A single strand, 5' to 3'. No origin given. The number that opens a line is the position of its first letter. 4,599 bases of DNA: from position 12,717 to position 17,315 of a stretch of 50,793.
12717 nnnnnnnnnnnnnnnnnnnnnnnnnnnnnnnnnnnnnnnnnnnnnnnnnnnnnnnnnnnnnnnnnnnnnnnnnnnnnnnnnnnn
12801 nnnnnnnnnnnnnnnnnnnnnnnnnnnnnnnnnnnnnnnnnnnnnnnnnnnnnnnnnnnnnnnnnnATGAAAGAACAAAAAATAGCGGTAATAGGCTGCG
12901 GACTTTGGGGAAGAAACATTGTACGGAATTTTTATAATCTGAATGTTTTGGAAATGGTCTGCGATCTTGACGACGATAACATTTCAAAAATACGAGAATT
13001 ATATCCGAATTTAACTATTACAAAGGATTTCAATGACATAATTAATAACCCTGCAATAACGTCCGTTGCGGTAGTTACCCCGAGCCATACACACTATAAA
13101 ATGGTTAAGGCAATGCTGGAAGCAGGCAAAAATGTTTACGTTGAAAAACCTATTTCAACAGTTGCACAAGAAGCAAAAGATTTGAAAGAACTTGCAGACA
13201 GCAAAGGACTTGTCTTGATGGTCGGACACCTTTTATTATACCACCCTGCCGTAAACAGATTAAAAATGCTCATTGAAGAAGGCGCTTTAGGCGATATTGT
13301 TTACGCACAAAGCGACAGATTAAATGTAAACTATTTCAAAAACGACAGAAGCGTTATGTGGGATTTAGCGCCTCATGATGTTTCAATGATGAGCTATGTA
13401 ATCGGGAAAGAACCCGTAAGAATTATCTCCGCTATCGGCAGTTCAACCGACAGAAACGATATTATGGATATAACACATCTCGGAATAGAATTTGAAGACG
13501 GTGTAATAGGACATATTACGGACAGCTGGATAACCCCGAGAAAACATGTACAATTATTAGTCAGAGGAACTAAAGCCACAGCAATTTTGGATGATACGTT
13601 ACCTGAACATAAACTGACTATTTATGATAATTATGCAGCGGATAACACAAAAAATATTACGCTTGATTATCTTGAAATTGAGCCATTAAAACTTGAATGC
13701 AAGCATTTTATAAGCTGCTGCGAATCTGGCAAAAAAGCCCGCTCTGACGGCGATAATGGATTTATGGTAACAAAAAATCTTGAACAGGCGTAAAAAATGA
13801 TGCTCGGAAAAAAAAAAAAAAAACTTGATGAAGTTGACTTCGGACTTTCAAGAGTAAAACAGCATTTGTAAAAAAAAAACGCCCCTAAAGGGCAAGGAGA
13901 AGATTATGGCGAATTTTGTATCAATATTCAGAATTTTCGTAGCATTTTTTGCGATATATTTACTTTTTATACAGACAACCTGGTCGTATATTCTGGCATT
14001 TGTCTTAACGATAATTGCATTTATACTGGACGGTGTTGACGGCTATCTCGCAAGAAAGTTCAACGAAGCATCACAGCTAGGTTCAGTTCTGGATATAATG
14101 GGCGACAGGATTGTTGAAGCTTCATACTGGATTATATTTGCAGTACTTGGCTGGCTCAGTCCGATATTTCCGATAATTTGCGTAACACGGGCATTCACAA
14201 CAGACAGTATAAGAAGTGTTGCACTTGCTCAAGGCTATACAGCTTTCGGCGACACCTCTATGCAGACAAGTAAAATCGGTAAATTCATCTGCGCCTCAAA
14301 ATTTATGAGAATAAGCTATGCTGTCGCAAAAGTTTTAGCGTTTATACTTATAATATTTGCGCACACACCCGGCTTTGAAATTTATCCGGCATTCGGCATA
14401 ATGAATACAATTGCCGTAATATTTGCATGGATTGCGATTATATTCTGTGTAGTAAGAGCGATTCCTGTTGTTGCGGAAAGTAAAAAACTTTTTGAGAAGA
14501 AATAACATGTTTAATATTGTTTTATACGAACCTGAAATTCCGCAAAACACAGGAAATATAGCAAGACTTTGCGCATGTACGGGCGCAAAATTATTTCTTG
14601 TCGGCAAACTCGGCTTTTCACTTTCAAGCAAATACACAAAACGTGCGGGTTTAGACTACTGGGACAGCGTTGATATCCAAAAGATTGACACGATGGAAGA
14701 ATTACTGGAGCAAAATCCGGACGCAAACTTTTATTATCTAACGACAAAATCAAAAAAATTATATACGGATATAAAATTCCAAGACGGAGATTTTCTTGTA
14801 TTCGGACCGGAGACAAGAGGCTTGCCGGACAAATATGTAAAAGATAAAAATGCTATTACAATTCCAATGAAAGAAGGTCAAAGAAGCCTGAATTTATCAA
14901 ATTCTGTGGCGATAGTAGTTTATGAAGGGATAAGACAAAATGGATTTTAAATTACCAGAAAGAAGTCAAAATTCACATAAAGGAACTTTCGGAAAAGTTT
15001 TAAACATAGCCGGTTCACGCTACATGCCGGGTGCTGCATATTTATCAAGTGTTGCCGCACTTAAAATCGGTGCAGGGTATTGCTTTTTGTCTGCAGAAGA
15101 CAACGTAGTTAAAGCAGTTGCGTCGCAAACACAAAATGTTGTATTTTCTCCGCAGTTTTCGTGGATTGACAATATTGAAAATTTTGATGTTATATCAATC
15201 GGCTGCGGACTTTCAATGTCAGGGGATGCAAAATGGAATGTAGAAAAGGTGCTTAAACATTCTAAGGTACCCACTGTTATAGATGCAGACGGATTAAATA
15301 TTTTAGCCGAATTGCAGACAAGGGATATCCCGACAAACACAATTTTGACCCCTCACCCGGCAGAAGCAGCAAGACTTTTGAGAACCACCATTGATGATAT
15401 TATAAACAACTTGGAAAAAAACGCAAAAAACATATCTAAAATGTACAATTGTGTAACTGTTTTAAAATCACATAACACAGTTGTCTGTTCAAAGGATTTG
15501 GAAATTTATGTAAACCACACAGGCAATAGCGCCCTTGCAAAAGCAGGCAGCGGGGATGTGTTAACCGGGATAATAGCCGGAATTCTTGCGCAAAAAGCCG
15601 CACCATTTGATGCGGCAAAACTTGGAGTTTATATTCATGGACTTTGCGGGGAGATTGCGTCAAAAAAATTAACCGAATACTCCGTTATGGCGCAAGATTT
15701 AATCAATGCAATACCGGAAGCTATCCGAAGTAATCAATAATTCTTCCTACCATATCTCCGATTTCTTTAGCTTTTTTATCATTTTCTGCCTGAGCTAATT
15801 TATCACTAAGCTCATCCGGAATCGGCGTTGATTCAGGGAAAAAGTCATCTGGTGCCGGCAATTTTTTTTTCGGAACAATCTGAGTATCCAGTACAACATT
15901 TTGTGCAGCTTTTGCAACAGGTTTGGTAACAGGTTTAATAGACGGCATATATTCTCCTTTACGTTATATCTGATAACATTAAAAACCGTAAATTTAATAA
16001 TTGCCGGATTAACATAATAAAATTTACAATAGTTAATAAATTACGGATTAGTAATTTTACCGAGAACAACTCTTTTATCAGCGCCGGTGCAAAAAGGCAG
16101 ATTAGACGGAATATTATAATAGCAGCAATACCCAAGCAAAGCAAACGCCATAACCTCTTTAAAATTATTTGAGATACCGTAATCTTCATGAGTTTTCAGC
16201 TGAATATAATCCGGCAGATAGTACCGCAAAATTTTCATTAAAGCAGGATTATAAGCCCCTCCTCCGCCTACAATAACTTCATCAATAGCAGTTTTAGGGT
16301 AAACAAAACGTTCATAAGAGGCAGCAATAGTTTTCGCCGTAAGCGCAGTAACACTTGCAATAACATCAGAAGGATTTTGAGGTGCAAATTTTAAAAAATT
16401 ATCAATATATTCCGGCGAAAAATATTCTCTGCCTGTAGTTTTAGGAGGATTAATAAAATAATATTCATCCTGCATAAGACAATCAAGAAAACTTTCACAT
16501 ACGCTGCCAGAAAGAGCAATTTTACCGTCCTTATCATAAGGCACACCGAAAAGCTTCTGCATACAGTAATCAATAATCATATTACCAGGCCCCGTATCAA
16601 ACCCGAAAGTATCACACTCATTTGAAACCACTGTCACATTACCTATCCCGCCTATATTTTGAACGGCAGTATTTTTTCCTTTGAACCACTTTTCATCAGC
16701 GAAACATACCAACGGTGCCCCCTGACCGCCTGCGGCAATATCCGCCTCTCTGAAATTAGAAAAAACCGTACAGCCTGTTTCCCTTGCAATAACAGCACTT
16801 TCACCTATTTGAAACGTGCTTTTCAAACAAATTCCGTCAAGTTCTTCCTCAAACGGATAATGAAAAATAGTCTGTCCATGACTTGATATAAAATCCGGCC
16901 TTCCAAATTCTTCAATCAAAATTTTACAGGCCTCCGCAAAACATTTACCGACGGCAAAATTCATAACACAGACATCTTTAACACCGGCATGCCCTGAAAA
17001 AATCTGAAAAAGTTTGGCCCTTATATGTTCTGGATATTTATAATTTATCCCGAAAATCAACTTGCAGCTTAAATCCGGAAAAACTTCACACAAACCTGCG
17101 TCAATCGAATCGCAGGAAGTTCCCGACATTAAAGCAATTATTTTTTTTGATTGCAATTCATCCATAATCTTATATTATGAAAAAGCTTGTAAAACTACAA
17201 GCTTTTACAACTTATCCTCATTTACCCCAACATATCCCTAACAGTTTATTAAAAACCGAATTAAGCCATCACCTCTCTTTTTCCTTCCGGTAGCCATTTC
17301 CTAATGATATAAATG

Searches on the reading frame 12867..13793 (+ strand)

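Call 63: search_protein_families(library=pfam, proteins=[window:12867-13793:+], max_evalue=0.00001)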
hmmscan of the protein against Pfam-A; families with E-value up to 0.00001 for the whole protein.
window:12867-13793:+ (308 aa): 3 families
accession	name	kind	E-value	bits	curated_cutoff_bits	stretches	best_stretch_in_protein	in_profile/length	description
PF01408.29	GFO_IDH_MocA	-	3e-22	80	24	1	5-121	2-120/120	Oxidoreductase family, NAD-binding Rossmann fold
PF22725.1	GFO_IDH_MocA_C3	-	2.3e-15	57.1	27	1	130-239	2-123/124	GFO/IDH/MocA C-terminal domain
PF02894.22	GFO_IDH_MocA_C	-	1.4e-06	28.7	22.9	1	133-302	1-200/218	Oxidoreductase family, C-terminal alpha/beta domain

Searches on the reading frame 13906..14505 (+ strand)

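Call 63: search_protein_families(library=pfam, proteins=[window:13906-14505:+], max_evalue=0.00001)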
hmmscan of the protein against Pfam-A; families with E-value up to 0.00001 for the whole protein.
window:13906-14505:+ (199 aa): 1 family
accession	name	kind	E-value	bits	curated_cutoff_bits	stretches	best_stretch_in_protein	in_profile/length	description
PF01066.26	CDP-OH_P_transf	-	6.7e-19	69.2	22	1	1-182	3-151/152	CDP-alcohol phosphatidyltransferase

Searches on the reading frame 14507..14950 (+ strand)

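Call 63: search_protein_families(library=pfam, proteins=[window:14507-14950:+], max_evalue=0.00001)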
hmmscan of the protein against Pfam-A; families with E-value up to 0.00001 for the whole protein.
window:14507-14950:+ (147 aa): 1 family
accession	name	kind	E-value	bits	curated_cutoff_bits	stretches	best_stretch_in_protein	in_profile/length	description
PF00588.24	SpoU_methylase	-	1.4e-34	119.7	29.7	1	2-139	2-142/142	SpoU rRNA Methylase family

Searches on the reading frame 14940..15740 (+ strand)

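Call 63: search_protein_families(library=pfam, proteins=[window:14940-15740:+], max_evalue=0.00001)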
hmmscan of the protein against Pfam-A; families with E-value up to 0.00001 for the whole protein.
window:14940-15740:+ (266 aa): 1 family
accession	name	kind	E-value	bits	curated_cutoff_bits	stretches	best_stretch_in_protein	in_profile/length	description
PF01256.23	Carb_kinase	-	4.6e-53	180.6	27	1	22-259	3-241/242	NAD(P)H-hydrate dehydratase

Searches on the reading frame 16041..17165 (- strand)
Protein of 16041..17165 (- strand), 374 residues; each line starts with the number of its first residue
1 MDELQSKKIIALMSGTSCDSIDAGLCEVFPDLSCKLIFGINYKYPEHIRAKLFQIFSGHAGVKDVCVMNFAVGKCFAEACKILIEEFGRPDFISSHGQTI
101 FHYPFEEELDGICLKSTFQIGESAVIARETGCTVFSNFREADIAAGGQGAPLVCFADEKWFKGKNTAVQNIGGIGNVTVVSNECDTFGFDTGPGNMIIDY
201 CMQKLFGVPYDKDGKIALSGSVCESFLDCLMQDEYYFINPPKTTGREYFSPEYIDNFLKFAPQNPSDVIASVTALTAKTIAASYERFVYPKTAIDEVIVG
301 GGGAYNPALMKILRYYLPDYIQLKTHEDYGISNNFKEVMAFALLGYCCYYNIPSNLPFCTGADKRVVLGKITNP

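Call 63: search_protein_families(library=pfam, proteins=[window:16041-17165:-], max_evalue=0.00001)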
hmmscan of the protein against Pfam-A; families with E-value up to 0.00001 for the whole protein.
window:16041-17165:- (374 aa): 1 family
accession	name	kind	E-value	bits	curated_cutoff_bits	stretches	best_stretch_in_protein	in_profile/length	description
PF03702.20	AnmK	-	1.9e-88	297.5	24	1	8-372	2-365/367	Anhydro-N-acetylmuramic acid kinase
